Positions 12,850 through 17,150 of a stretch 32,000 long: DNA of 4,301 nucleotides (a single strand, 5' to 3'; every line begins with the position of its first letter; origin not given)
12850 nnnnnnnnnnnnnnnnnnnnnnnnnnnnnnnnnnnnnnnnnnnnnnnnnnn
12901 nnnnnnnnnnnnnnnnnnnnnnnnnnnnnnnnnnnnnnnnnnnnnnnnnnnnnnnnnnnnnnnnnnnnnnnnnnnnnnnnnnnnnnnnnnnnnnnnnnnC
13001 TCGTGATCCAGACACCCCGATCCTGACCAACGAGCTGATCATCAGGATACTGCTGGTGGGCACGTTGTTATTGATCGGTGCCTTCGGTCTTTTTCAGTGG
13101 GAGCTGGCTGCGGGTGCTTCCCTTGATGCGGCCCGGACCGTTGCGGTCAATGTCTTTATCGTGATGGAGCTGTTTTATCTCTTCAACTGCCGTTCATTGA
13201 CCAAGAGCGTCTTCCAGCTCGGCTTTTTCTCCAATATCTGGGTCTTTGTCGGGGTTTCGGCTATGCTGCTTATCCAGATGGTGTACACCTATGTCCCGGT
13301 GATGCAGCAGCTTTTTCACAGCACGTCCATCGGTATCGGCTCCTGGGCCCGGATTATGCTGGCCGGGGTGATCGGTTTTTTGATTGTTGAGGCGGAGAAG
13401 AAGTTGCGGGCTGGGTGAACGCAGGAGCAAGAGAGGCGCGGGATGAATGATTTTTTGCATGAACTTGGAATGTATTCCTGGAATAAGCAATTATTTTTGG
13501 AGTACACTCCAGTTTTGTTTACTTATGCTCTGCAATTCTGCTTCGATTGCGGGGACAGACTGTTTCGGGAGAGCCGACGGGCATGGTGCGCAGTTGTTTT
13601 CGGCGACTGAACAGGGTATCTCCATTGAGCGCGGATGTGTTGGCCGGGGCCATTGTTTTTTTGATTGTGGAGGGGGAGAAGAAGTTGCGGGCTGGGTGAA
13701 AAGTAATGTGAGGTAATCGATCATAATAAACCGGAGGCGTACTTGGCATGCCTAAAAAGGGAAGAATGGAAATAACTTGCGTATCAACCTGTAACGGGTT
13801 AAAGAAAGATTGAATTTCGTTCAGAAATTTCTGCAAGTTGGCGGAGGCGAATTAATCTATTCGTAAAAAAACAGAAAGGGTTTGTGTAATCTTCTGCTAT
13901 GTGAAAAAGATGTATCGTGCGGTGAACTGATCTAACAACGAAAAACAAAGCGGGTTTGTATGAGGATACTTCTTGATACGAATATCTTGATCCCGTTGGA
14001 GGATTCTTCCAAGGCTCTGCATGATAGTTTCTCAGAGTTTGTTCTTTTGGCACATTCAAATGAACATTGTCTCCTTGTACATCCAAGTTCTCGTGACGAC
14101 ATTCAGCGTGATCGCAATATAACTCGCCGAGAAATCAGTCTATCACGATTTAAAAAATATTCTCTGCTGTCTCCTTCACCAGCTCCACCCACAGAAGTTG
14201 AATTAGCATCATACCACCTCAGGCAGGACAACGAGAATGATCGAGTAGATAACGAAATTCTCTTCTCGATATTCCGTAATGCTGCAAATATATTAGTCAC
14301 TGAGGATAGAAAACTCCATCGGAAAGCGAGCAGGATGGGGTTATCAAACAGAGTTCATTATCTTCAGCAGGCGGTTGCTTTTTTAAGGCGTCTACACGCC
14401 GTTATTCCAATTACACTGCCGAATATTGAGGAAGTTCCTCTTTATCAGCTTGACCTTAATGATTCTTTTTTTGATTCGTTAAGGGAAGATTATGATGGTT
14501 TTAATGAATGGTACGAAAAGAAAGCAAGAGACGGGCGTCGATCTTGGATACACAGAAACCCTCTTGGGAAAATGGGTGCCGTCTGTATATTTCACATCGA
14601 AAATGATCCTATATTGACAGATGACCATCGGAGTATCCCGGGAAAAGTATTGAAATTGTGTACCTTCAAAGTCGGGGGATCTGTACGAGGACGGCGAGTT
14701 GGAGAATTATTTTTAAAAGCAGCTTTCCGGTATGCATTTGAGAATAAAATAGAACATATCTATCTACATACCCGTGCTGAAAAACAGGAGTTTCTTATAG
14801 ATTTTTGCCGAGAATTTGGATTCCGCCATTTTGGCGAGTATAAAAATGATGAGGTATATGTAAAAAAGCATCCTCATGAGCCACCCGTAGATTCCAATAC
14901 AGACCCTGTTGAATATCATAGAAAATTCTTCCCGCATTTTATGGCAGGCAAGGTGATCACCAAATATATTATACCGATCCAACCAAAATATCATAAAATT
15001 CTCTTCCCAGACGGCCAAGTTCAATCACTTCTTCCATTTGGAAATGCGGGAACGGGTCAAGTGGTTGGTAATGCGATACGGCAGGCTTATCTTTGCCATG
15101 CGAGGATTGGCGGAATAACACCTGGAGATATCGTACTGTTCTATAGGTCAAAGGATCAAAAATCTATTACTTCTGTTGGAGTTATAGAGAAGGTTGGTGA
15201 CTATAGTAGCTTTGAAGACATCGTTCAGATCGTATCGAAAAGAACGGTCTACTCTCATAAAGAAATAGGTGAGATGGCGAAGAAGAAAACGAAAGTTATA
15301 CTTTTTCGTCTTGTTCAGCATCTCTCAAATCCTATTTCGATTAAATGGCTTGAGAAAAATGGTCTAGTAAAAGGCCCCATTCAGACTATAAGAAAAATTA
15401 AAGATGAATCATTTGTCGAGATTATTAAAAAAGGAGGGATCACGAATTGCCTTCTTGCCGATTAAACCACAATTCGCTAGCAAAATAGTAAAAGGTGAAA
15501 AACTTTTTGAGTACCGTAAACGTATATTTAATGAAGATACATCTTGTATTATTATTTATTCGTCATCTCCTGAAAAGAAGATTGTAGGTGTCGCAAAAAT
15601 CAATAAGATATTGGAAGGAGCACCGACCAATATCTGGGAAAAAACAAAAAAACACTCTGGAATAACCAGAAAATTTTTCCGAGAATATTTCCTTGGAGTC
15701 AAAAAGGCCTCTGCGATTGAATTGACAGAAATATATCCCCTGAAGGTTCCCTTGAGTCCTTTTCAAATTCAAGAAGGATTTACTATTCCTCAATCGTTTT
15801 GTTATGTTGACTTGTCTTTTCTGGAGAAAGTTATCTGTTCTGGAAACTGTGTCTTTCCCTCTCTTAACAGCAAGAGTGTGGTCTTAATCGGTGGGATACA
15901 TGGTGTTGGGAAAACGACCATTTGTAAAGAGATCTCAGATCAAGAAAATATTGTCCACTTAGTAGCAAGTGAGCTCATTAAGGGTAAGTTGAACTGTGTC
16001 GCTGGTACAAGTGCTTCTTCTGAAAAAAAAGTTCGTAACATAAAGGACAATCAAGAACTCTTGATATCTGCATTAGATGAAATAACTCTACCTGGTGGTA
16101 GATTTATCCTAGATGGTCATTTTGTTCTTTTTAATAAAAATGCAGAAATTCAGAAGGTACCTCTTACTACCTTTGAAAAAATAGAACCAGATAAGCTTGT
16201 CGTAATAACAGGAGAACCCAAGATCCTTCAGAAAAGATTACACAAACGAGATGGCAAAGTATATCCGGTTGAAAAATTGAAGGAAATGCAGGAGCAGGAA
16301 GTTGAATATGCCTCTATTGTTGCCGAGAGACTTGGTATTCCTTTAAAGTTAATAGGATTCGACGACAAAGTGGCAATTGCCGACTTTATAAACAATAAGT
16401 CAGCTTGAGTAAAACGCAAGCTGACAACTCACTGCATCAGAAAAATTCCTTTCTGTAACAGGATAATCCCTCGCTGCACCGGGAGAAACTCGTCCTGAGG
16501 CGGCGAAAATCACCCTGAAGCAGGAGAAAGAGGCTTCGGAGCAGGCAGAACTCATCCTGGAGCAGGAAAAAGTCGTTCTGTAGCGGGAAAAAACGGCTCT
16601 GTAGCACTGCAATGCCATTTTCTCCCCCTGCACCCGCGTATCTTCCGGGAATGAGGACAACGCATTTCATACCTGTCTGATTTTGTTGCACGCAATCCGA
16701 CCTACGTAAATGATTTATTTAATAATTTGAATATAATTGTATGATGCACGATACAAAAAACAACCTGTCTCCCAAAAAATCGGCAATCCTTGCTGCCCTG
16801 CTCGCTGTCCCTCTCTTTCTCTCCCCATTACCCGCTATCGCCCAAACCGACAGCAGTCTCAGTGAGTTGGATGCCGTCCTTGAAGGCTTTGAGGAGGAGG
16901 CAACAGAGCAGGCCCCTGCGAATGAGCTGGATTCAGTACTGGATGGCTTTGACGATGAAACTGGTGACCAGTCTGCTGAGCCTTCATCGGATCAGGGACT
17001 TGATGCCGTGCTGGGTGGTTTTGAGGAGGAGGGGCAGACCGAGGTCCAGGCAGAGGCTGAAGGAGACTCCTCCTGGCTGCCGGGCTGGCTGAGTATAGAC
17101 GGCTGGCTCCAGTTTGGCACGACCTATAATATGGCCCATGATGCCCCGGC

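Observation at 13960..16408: AT-rich two-gene cassette: PIN-GNAT-PUA(ASCH-like) fusion plus ASCH-P-loop kinase, a candidate undescribed RNA-directed conflict/defence module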

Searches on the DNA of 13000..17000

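Call 97: search_rna_families(source=window, start=13000, end=17000, threshold=evalue, max_evalue=1)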
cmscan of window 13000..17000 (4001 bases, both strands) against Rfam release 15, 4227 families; matches with E-value up to 1: 1.
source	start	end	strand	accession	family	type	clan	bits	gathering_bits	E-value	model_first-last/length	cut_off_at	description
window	15257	15337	-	RF03873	mir-3192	Gene; miRNA;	-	22.5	80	0.41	1-77/77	no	mir-3192 microRNA precursor family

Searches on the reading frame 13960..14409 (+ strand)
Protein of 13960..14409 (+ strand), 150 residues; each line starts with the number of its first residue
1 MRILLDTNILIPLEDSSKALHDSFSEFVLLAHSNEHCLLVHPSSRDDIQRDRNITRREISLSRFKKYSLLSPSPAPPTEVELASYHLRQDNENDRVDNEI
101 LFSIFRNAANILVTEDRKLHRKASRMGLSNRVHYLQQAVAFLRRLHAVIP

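Call 38: search_solved_structures(query=A3, max_evalue=10, show_alignments=2)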
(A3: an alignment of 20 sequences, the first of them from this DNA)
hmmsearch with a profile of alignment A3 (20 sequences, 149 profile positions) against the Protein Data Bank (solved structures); distinct sequences matched with E-value up to 10: 2.
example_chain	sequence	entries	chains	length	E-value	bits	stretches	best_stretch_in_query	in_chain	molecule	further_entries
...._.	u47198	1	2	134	0.32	14.4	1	87-129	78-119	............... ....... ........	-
1o4w_A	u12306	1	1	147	0.54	13.7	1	110-128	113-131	PIN (PilT N-terminus) domain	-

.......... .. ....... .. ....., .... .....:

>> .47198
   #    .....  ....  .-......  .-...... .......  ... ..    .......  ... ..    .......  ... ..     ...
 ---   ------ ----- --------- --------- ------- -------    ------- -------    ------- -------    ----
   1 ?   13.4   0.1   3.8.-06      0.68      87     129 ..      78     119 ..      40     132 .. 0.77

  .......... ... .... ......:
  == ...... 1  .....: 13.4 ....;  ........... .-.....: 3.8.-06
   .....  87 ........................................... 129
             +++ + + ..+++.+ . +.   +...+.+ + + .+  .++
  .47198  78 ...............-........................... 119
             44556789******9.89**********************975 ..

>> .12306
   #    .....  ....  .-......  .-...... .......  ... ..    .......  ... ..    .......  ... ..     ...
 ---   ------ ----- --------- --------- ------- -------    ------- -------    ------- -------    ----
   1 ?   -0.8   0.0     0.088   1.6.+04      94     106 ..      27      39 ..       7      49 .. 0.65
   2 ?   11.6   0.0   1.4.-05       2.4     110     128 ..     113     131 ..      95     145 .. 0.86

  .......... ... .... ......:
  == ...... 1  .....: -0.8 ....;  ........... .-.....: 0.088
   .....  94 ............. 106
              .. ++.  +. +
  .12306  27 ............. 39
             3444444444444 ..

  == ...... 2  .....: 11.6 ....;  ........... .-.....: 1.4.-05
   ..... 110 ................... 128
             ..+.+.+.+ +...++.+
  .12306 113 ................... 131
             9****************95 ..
